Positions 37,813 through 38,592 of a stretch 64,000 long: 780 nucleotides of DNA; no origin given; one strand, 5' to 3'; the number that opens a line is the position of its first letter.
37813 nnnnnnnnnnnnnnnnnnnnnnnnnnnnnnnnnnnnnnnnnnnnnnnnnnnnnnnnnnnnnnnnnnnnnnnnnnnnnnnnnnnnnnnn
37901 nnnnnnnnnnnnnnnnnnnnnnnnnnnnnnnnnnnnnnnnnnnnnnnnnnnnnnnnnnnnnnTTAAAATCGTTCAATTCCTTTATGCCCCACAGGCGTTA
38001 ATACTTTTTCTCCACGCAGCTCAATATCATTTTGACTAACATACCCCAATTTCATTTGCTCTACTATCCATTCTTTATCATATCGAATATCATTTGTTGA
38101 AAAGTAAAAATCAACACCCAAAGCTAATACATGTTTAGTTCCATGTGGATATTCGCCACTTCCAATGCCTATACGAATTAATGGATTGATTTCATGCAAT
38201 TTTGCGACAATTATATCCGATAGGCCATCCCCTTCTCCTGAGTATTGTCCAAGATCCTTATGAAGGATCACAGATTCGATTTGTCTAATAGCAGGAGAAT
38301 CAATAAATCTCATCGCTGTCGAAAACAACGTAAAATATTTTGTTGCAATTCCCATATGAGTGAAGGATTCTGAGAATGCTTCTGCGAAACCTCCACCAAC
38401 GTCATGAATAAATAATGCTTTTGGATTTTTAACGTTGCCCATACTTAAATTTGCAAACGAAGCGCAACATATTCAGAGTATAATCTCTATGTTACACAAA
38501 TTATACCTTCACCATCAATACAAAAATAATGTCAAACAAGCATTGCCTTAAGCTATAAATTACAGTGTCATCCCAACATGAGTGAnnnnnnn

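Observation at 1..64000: Hyper-expanded glycosylation super-cluster: about 40 of 52 genes are glycosyltransferases, about 20 of them GT-C membrane enzymes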

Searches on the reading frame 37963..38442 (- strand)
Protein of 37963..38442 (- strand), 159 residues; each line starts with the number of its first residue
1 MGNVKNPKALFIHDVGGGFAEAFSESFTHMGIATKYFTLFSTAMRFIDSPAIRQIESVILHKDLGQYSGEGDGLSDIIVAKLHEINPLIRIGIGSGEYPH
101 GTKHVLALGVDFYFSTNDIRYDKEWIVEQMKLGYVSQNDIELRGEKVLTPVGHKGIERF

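Call 7: search_protein_families(library=pfam, max_evalue=0.01, proteins=[window:37963-38442:-])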
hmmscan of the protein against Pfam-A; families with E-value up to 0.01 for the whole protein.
window:37963-38442:- (159 aa): 0 families

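Call 28: search_protein_families(library=pfam, max_evalue=1, proteins=[window:37963-38442:-])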
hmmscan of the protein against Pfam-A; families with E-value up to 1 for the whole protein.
window:37963-38442:- (159 aa): 0 families

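Call 56: search_protein_families(library=ncbifam, max_evalue=0.1, proteins=[window:37963-38442:-])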
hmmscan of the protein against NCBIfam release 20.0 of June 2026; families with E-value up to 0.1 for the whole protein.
window:37963-38442:- (159 aa): 1 family
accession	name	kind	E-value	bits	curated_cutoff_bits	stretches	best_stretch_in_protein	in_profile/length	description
NF041306.1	RnaseHI_Halo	equivalog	0.097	12.5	300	0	104-147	120-162/197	ribonuclease HI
